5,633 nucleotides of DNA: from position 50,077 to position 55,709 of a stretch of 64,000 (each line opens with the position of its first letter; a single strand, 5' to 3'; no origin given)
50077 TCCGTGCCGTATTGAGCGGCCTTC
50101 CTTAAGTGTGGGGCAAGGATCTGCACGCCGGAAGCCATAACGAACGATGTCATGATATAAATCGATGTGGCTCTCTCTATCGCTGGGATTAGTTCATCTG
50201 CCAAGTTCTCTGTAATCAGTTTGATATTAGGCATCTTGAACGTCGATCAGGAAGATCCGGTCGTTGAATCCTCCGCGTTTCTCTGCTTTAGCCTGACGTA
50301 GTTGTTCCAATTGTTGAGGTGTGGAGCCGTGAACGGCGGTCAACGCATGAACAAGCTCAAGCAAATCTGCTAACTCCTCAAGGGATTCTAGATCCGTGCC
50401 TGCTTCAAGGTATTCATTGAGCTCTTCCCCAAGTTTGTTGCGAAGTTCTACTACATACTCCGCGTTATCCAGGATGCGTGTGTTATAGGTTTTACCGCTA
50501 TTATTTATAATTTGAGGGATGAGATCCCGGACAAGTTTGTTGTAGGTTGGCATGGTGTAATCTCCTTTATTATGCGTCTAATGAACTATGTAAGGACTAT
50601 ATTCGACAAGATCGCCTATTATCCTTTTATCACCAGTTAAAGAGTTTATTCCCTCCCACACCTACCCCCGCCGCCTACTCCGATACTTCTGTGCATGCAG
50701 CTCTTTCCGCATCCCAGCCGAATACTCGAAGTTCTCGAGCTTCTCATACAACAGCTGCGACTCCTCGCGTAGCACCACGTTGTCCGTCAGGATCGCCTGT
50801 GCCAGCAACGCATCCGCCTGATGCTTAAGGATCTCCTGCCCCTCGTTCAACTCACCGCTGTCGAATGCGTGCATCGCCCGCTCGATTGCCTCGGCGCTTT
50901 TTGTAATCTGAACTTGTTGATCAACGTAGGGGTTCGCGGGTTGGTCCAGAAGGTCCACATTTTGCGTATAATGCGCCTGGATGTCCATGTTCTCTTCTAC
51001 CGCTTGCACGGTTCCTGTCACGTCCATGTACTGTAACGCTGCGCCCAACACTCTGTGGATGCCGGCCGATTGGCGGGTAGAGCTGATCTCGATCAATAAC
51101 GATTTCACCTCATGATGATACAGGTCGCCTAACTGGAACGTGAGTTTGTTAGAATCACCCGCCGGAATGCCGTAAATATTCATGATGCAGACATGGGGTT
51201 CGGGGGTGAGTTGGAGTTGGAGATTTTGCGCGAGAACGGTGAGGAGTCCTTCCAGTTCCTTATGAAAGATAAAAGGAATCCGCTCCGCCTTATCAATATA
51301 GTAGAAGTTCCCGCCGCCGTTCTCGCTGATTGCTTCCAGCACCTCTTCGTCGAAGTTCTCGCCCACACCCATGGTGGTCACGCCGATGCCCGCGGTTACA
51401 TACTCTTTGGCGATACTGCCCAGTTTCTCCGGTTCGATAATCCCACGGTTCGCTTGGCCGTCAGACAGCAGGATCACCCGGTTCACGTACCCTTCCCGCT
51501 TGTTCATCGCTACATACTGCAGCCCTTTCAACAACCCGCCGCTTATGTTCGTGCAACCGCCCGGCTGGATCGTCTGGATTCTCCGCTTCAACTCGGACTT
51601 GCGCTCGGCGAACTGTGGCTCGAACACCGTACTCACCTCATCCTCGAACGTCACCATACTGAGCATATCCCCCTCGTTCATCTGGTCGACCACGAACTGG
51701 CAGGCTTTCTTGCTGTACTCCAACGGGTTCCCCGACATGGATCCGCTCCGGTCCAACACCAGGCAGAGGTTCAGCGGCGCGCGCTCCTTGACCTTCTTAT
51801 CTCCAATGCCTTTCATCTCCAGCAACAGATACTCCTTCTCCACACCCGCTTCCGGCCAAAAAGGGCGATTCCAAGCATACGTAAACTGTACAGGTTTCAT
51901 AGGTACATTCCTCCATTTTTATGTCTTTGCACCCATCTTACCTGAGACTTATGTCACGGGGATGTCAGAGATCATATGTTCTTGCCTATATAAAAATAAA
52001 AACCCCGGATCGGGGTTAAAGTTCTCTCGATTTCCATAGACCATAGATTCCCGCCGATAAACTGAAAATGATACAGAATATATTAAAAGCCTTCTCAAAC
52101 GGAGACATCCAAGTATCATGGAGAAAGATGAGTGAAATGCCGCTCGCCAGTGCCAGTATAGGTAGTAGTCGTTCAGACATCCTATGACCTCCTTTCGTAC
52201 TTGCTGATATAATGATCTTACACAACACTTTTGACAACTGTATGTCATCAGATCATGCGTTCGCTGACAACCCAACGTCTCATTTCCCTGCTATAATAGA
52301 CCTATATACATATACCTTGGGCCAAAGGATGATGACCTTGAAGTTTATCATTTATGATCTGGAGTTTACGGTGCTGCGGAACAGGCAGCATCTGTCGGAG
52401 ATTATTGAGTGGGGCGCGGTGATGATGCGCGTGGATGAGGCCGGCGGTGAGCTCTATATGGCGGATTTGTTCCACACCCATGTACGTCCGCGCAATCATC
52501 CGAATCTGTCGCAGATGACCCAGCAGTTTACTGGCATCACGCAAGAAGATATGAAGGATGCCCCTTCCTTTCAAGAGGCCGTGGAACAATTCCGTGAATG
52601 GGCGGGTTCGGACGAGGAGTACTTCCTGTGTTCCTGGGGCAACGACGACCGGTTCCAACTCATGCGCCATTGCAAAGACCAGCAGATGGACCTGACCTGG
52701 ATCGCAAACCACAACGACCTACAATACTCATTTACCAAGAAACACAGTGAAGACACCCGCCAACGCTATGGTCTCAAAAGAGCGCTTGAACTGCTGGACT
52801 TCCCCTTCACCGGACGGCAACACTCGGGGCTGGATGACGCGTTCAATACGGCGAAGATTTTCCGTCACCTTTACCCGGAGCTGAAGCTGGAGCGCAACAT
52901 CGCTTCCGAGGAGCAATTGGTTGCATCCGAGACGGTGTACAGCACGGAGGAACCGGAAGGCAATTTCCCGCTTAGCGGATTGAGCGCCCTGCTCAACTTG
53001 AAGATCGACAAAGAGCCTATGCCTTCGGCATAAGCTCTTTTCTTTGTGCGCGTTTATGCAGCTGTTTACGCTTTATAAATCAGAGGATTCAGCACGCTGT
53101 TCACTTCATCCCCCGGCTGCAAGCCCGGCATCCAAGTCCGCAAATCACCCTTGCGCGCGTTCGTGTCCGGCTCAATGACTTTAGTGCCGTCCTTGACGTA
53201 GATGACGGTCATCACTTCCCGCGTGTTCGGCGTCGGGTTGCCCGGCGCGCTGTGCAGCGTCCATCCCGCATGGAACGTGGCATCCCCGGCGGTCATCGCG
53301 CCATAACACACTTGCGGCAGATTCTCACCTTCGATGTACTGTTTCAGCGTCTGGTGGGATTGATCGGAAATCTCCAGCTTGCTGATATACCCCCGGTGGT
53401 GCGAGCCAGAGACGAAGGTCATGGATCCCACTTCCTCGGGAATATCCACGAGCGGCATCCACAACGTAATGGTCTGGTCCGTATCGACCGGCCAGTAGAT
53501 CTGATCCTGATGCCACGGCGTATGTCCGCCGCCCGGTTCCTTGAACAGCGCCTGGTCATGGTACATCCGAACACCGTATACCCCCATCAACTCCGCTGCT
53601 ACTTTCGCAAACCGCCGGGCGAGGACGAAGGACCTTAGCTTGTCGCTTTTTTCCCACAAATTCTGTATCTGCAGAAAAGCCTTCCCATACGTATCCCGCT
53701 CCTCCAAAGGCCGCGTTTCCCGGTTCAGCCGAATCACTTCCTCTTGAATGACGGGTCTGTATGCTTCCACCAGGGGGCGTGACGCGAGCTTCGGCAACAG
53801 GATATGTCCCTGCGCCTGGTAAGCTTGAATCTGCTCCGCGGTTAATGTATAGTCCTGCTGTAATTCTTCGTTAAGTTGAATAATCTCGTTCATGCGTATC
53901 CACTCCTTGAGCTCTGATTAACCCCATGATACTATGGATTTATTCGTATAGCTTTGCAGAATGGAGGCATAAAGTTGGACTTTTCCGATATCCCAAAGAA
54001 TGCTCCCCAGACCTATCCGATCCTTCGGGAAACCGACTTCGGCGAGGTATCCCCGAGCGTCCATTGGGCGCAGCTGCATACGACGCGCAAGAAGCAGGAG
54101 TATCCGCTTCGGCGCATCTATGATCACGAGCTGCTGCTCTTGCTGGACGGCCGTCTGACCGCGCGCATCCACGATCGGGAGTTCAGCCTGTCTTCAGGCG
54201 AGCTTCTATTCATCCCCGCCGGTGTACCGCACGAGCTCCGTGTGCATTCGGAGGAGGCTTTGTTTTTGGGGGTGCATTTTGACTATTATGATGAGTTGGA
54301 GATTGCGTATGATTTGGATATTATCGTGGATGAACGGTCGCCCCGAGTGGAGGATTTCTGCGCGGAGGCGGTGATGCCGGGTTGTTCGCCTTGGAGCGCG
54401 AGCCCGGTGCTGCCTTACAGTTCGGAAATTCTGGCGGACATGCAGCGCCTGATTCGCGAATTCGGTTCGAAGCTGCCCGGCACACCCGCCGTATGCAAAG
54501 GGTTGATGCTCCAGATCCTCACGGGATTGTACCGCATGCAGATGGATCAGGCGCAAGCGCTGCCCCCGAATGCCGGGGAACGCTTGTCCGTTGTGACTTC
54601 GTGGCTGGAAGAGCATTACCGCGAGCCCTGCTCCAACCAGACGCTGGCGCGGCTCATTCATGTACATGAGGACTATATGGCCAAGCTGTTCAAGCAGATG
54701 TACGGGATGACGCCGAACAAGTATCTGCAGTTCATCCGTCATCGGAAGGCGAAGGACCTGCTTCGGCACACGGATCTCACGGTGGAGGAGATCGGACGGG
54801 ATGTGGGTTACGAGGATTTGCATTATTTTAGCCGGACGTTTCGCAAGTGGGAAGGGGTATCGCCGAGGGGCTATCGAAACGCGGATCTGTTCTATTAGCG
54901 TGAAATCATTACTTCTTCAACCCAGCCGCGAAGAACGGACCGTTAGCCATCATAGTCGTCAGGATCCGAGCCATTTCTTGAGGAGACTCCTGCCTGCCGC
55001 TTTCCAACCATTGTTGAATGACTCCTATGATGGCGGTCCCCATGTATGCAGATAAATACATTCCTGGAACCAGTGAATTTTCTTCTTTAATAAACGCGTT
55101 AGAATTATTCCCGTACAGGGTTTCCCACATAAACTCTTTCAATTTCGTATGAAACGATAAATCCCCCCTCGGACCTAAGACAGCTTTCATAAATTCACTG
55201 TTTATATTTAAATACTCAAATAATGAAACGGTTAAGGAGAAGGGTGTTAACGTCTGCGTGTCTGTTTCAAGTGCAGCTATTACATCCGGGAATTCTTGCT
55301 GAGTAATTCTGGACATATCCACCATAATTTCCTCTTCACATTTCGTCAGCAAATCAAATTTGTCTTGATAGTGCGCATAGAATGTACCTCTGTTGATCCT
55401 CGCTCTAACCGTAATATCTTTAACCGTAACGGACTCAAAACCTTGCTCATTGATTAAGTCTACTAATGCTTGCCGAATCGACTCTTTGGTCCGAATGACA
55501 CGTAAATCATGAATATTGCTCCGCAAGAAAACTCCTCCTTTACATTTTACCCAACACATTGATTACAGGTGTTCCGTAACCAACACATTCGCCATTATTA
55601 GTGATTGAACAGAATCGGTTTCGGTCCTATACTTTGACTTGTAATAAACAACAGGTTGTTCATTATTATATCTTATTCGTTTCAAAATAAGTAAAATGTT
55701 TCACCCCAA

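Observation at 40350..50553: Seven-gene candidate defence operon: MazG-like + PLD/SF2-helicase + GHKL ATPase + DEAD-Z1 ATPase + PD-(D/E)xK nuclease + AIPR + 77-aa protein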

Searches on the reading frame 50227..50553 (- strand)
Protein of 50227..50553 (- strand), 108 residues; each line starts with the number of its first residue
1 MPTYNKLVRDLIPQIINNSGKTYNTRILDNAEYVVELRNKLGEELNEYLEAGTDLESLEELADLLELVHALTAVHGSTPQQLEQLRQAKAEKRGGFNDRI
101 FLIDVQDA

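Call 4: search_protein_families(library=pfam, proteins=[window:50227-50553:-], max_evalue=0.01)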
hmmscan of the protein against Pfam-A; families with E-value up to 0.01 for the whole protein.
window:50227-50553:- (108 aa): 1 family
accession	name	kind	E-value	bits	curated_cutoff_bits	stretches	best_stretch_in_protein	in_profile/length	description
PF01503.22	PRA-PH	-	0.0033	18.2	21.3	1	24-81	21-77/86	Phosphoribosyl-ATP pyrophosphohydrolase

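Call 5: search_protein_families(library=padloc, proteins=[window:50227-50553:-], max_evalue=0.01)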
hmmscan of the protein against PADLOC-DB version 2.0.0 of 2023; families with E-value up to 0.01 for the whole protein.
window:50227-50553:- (108 aa): 0 families

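Call 36: search_protein_families(library=ncbifam, proteins=[window:50227-50553:-], max_evalue=0.01)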
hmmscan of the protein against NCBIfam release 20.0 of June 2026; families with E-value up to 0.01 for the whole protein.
window:50227-50553:- (108 aa): 0 families

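Call 60: search_solved_structures(query=window:50227-50553:-, max_evalue=1)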
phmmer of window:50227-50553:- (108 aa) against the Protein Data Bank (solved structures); distinct sequences matched with E-value up to 1: 1.
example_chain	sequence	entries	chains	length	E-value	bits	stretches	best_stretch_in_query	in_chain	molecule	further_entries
6sw9_T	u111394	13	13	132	0.11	16.2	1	57-100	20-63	30S ribosomal protein S19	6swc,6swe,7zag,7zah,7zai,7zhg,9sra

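Call 62: search_solved_structures(query=A5, max_evalue=1, show_alignments=1)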
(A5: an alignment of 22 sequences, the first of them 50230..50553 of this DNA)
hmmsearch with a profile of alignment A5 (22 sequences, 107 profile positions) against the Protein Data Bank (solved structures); distinct sequences matched with E-value up to 1: 6.
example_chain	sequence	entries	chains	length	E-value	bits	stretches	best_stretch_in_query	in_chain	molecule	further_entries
7bgm_A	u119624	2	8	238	0.017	18.7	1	13-94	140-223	Phosphoribosyl-AMP cyclohydrolase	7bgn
2q73_A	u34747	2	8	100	0.12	16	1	56-87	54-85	Hypothetical protein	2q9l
2q5z_A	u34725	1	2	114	0.21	15.2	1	56-87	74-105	Hypothetical protein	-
2gta_A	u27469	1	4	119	0.33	14.5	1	34-93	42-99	Hypothetical protein ypjD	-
5ie9_A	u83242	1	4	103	0.35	14.5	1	50-93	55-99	Nucleotide pyrophosphohydrolase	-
1w33_A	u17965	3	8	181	0.64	13.6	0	7-58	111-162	BBCRASP-1 | COMPLEMENT REGULATOR-ACQUIRING SURFACE PROTEIN 1 (CRASP-1)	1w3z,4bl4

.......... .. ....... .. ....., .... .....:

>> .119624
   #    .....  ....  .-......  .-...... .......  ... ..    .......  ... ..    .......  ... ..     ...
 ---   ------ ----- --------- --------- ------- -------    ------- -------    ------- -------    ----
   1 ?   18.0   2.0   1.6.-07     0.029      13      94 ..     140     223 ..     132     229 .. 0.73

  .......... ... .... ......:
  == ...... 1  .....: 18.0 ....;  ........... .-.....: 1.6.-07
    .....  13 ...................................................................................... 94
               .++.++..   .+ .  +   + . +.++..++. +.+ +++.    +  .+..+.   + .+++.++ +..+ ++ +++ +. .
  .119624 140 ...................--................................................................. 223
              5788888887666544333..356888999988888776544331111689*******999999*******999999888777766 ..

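Call 64: search_protein_families(library=pfam, alignment_id=A5, max_evalue=0.01)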
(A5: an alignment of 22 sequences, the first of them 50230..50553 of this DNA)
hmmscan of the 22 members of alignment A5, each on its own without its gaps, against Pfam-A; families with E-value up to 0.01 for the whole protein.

A. member 1, window:50230-50553:- (108 aa): 1 family
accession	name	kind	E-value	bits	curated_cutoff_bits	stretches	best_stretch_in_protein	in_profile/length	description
PF01503.22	PRA-PH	-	0.0033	18.2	21.3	1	24-81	21-77/86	Phosphoribosyl-ATP pyrophosphohydrolase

B. families by the number of members that match (of 22 scanned): 15 families
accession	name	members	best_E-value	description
PF01503.22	PRA-PH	15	7e-06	Phosphoribosyl-ATP pyrophosphohydrolase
PF12643.12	MazG-like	7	5e-05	MazG-like family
PF08761.16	dUTPase_2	2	0.0018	dUTPase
PF03819.22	MazG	2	0.0028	MazG nucleotide pyrophosphohydrolase domain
PF00104.35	Hormone_recep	1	0.00032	Ligand-binding domain of nuclear hormone receptor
PF20715.2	DUF6827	1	0.0021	Domain of unknown function (DUF6827)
PF24911.1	YfjL_C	1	0.0028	YfjL-like C-terminal domain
PF14117.11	DUF4287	1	0.0047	Domain of unknown function (DUF4287)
PF20276.3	CTD1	1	0.0056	C-terminal domain 1 of the ABC-three component (ABC-3C) systems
PF24185.1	DUF7413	1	0.0057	Domain of unknown function (DUF7413)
PF16809.10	NleF_casp_inhib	1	0.0073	NleF caspase inhibitor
PF07055.18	Eno-Rase_FAD_bd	1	0.0075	Enoyl reductase FAD binding domain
PF24164.1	TMP_N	1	0.008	Tape measure protein N-terminal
PF21826.1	DUF6887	1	0.0085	Family of unknown function (DUF6887)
PF00748.24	Calpain_inhib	1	0.009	Calpain inhibitor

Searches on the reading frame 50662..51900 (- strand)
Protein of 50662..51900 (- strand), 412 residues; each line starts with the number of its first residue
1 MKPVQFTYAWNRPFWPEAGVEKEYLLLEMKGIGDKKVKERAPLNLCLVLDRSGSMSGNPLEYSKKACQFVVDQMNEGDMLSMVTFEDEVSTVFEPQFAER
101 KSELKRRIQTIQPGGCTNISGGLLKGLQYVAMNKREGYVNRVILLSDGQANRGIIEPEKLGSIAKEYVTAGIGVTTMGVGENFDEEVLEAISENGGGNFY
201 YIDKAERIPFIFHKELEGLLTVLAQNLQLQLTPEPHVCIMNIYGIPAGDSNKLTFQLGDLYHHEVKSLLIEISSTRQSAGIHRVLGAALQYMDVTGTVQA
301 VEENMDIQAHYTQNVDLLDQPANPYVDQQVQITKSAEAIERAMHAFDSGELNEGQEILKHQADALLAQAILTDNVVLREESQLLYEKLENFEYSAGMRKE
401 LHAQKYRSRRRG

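Call 16: search_protein_families(library=pfam, proteins=[window:50662-51900:-], max_evalue=0.001)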
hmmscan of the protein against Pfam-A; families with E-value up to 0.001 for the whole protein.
window:50662-51900:- (412 aa): 3 families
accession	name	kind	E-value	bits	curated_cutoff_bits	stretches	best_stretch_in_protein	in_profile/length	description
PF00092.34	VWA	-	3.3e-24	86.5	23.8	1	44-209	1-169/174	von Willebrand factor type A domain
PF13519.12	VWA_2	-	6.5e-14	52.9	27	1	46-149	2-107/107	von Willebrand factor type A domain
PF13768.12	VWA_3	-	9.4e-11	42.4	27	1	44-199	2-153/155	von Willebrand factor type A domain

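Call 83: search_protein_families(library=padloc, proteins=[window:50662-51900:-], max_evalue=0.01)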
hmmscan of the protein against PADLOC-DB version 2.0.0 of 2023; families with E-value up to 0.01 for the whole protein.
window:50662-51900:- (412 aa): 0 families

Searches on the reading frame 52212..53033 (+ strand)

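Call 16: search_protein_families(library=pfam, proteins=[window:52212-53033:+], max_evalue=0.001)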
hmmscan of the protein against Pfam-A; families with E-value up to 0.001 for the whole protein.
window:52212-53033:+ (273 aa): 2 families
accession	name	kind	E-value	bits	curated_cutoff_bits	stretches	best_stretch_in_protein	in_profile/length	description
PF00929.31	RNase_T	-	3.1e-24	86.8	24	1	46-217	1-164/164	Exonuclease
PF16473.11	Rv2179c-like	-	2.8e-06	27.6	27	1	46-219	3-175/177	3'-5' exoribonuclease Rv2179c-like domain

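Call 83: search_protein_families(library=padloc, proteins=[window:52212-53033:+], max_evalue=0.01)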
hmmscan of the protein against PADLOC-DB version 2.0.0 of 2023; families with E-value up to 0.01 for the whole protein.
window:52212-53033:+ (273 aa): 3 families
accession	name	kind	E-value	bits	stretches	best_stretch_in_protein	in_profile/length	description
PDLC01247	DEDDh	-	1.6e-15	56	1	46-217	1-138/139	"CAS-I,CAS-II,CAS-III,CAS-IV,CAS-V,CAS-VI; associated"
PDLC05027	PDC-S48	-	2.8e-06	24.7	1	42-127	3-78/411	-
PDLC05028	PDC-S48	-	3.3e-05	20.6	1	37-124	12-89/512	-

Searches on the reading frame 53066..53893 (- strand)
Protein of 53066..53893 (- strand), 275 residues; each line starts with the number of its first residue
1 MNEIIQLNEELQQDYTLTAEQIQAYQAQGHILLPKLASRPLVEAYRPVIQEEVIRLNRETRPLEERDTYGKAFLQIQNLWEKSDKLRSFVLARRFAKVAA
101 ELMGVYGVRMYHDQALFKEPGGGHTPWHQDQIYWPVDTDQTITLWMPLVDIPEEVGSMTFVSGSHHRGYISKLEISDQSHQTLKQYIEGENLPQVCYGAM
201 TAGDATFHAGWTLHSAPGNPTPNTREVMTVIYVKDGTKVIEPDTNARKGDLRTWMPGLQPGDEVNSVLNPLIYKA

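Call 16: search_protein_families(library=pfam, proteins=[window:53066-53893:-], max_evalue=0.001)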
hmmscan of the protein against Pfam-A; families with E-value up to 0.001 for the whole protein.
window:53066-53893:- (275 aa): 1 family
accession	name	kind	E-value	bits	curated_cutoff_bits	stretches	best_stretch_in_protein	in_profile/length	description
PF05721.19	PhyH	-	3e-25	90.2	22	1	25-226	1-212/213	Phytanoyl-CoA dioxygenase (PhyH)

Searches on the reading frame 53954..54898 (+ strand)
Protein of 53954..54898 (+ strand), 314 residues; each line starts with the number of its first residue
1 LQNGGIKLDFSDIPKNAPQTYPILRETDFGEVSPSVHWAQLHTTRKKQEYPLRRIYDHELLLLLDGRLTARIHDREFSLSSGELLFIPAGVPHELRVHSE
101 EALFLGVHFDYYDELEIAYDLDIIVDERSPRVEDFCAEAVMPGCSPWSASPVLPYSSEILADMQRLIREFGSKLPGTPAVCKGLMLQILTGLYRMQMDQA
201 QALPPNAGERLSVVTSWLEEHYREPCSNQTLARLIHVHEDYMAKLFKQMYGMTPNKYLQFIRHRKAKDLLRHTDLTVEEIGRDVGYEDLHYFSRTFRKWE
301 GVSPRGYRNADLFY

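Call 16: search_protein_families(library=pfam, proteins=[window:53954-54898:+], max_evalue=0.001)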
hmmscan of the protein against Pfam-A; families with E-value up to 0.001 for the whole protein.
window:53954-54898:+ (314 aa): 4 families
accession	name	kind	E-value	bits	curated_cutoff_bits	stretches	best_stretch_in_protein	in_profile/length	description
PF12833.13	HTH_18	-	1.8e-22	79.8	33.6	1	231-309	1-79/80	Helix-turn-helix domain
PF00165.29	HTH_AraC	-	3.2e-17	62.6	26.6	2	270-309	1-42/42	Bacterial regulatory helix-turn-helix proteins, AraC family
PF07883.17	Cupin_2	-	1.4e-07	31.6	27.2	1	58-103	19-64/70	Cupin domain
PF02311.25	AraC_binding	-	1.3e-06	28.6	21.1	1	48-104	14-70/135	AraC-like ligand binding domain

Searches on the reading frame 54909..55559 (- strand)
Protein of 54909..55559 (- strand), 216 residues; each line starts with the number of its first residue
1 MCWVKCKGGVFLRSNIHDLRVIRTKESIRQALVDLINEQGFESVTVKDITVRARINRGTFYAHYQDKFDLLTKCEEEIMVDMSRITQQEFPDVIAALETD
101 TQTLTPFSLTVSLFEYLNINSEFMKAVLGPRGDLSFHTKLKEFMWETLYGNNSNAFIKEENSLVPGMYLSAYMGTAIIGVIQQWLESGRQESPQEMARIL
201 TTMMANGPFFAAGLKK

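Call 16: search_protein_families(library=pfam, proteins=[window:54909-55559:-], max_evalue=0.001)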
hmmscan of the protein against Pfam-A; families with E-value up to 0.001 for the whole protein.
window:54909-55559:- (216 aa): 2 families
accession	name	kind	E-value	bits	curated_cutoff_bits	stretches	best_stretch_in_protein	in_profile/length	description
PF14278.11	TetR_C_8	-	4e-21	75.5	26.1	1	106-205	3-102/103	Transcriptional regulator C-terminal region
PF00440.29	TetR_N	-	5.3e-10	39.4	24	1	30-71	3-44/47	Bacterial regulatory proteins, tetR family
